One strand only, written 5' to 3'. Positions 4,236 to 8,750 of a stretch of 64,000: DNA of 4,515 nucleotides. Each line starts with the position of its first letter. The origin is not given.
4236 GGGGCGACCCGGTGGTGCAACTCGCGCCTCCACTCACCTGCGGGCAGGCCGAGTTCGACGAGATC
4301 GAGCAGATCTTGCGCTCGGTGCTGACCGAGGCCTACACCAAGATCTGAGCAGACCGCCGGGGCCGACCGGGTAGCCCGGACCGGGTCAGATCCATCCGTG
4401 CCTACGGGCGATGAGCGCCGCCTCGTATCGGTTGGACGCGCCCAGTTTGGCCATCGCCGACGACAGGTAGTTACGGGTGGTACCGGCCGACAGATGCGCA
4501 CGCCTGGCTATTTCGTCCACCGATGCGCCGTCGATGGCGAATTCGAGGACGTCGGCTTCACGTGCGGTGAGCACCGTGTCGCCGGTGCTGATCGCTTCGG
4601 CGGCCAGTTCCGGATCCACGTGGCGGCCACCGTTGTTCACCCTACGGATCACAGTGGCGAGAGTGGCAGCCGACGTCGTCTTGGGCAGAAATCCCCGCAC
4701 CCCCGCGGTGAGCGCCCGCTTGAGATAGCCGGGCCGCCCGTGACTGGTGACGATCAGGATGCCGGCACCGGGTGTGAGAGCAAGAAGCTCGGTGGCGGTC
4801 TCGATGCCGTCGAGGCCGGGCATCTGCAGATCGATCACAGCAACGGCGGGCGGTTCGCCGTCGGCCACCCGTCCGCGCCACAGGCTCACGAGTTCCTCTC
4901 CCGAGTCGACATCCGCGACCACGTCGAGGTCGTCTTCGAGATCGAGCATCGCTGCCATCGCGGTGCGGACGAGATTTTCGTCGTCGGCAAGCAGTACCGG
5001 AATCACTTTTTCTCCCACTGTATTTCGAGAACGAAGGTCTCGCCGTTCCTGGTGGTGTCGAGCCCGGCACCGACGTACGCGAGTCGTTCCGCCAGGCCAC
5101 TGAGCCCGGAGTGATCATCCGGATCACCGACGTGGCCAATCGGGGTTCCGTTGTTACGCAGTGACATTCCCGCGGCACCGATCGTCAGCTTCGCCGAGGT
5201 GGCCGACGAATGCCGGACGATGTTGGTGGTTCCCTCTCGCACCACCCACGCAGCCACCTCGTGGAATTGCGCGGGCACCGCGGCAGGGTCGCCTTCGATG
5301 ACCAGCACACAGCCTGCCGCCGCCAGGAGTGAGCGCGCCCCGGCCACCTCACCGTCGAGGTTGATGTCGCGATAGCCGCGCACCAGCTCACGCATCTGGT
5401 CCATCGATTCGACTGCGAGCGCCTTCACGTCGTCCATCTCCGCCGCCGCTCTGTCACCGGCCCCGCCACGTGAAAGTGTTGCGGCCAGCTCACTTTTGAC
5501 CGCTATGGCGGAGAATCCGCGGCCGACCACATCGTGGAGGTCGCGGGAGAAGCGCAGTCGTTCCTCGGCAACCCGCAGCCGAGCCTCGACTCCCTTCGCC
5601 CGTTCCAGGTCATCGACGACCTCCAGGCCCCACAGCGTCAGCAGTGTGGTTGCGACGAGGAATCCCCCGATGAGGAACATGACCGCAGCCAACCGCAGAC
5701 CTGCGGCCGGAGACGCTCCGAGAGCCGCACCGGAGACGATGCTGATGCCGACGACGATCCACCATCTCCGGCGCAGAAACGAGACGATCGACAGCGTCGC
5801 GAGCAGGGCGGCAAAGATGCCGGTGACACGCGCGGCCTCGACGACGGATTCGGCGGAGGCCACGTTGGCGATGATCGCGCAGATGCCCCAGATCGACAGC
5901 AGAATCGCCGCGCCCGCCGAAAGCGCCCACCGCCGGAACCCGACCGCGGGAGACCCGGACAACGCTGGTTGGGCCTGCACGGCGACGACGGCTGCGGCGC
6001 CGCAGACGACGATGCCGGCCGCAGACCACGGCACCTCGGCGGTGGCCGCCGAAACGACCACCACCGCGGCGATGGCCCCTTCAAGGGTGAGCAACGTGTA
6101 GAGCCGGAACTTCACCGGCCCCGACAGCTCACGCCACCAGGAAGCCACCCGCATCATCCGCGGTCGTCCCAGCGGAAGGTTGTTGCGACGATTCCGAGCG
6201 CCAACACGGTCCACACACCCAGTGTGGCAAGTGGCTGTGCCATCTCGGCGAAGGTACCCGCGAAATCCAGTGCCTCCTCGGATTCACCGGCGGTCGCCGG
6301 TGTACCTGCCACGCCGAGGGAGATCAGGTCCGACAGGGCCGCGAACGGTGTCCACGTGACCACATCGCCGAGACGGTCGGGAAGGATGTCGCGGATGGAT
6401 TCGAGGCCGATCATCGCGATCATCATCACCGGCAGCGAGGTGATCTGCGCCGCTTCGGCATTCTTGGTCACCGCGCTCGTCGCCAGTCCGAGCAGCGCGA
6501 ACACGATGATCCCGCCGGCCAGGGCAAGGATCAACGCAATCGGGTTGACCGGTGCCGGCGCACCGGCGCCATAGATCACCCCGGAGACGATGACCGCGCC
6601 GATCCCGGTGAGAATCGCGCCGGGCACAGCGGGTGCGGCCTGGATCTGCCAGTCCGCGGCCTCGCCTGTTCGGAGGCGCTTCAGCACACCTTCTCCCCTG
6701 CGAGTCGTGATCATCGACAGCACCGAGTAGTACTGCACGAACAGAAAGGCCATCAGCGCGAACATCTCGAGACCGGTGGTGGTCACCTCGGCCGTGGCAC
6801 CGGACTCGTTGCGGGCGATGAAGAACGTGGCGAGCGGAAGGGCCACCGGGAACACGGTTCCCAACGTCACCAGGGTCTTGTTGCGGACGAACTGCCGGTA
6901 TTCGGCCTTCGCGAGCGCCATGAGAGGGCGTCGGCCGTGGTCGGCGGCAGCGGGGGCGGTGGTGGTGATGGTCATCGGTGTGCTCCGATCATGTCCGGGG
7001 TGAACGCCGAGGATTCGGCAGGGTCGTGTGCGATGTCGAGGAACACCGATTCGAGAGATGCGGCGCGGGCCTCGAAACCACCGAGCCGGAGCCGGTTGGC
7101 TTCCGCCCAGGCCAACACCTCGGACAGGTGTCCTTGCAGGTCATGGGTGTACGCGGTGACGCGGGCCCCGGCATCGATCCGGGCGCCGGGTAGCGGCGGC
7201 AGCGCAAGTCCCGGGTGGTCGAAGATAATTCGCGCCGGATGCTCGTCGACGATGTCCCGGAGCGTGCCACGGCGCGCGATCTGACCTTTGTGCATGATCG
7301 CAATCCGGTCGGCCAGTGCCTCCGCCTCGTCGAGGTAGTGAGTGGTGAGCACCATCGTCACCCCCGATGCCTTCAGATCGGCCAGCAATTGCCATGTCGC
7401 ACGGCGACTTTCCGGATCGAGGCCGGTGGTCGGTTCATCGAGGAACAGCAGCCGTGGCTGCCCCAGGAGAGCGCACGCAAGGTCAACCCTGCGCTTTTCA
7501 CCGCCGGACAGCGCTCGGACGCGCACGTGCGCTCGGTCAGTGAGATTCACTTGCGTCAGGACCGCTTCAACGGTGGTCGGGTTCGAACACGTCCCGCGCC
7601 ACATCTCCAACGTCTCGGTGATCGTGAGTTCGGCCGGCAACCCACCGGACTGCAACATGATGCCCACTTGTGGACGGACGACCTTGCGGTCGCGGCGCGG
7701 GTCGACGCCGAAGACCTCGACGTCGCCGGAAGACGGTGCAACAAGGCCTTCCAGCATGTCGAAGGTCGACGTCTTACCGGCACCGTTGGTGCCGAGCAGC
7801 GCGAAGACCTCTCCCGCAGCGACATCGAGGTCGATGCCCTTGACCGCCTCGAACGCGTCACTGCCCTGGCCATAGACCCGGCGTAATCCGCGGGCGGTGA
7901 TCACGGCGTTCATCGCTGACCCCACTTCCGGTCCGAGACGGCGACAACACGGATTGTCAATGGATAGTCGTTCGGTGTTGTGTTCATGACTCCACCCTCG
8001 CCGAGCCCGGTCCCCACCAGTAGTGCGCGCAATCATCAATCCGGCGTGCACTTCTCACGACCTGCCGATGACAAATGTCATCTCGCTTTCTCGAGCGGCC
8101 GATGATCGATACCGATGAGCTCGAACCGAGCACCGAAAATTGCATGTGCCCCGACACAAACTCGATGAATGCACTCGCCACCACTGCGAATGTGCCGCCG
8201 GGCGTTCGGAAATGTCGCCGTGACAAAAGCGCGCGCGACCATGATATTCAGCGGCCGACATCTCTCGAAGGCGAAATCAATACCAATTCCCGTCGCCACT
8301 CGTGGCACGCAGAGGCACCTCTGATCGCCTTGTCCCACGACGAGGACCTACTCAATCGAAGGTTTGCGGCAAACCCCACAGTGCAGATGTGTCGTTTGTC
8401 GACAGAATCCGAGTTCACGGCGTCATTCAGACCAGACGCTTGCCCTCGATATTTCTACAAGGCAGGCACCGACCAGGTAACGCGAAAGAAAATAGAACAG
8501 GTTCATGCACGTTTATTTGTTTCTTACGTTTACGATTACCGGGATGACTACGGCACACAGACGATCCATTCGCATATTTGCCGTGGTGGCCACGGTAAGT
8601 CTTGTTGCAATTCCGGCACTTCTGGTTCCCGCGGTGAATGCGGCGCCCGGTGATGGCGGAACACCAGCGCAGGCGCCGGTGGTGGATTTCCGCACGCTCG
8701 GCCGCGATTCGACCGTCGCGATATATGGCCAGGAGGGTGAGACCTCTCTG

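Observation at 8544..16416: Candidate synthase-dependent exopolysaccharide system in a mycolic-acid bacterium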

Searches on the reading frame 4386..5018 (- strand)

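Call 75: search_protein_families(library=pfam, proteins=[window:4386-5018:-], max_evalue=0.001)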
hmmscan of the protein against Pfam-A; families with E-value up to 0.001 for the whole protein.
window:4386-5018:- (210 aa): 4 families
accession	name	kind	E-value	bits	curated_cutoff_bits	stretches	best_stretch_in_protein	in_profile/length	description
PF00072.30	Response_reg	-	3.9e-20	72.5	30.2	1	8-124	1-110/111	Response regulator receiver domain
PF00196.25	GerE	-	4.3e-13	49.1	23.5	1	149-204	2-57/57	Bacterial regulatory proteins, luxR family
PF08281.18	Sigma70_r4_2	-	5.1e-05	23.3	25.7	1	150-192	11-54/54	Sigma-70, region 4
PF04545.22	Sigma70_r4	-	0.00083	19.3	24.1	0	149-192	4-48/50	Sigma-70, region 4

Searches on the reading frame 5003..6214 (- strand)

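Call 75: search_protein_families(library=pfam, proteins=[window:5003-6214:-], max_evalue=0.001)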
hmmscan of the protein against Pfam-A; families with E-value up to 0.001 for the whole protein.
window:5003-6214:- (403 aa): 1 family
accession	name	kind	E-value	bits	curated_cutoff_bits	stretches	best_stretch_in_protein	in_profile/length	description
PF07730.19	HisKA_3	-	4.6e-14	53.1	24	1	218-283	1-65/68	Histidine kinase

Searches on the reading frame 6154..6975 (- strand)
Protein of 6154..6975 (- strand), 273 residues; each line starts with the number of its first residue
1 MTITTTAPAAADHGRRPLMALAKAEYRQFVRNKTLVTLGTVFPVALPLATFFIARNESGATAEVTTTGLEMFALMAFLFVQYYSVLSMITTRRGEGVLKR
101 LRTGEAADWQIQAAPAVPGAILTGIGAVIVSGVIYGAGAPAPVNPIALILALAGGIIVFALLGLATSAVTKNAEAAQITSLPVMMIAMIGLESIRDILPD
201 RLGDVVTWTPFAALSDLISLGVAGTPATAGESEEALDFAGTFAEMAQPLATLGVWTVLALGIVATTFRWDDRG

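Call 75: search_protein_families(library=pfam, proteins=[window:6154-6975:-], max_evalue=0.001)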
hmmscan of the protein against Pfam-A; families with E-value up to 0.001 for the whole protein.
window:6154-6975:- (273 aa): 3 families
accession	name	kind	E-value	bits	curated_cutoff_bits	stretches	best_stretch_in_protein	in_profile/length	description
PF12698.13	ABC2_membrane_3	-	6e-10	39.2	31.6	1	72-263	167-345/347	ABC-2 family transporter protein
PF01061.29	ABC2_membrane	-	1.4e-09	38.2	26.9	1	18-189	3-175/211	ABC-2 type transporter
PF12679.13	ABC2_membrane_2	-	0.00036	20.3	27.2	0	120-271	125-282/283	ABC-2 family transporter protein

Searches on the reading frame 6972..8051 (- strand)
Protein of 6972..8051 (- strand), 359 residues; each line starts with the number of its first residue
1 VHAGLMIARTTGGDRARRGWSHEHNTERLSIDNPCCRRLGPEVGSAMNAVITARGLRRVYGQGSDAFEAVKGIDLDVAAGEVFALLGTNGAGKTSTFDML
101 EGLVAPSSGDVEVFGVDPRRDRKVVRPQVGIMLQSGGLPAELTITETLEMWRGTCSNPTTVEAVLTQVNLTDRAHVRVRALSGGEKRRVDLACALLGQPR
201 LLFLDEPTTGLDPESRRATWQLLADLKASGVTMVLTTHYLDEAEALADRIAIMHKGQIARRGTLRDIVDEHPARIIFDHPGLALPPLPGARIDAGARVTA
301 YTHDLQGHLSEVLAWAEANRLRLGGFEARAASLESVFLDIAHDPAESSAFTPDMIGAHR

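Call 75: search_protein_families(library=pfam, proteins=[window:6972-8051:-], max_evalue=0.001)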
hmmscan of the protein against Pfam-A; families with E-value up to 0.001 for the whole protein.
window:6972-8051:- (359 aa): 2 families
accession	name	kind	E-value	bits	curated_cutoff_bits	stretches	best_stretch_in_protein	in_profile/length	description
PF00005.33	ABC_tran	-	5.6e-29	101.9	25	1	71-209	2-137/137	ABC transporter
PF13304.12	AAA_21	-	6.1e-10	40.1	27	1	166-238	223-298/304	AAA domain, putative AbiEii toxin, Type IV TA system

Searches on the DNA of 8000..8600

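Call 77: search_rna_families(source=window, start=8000, end=8600, threshold=evalue, max_evalue=1)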
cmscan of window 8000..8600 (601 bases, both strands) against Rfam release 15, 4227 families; matches with E-value up to 1: 0.
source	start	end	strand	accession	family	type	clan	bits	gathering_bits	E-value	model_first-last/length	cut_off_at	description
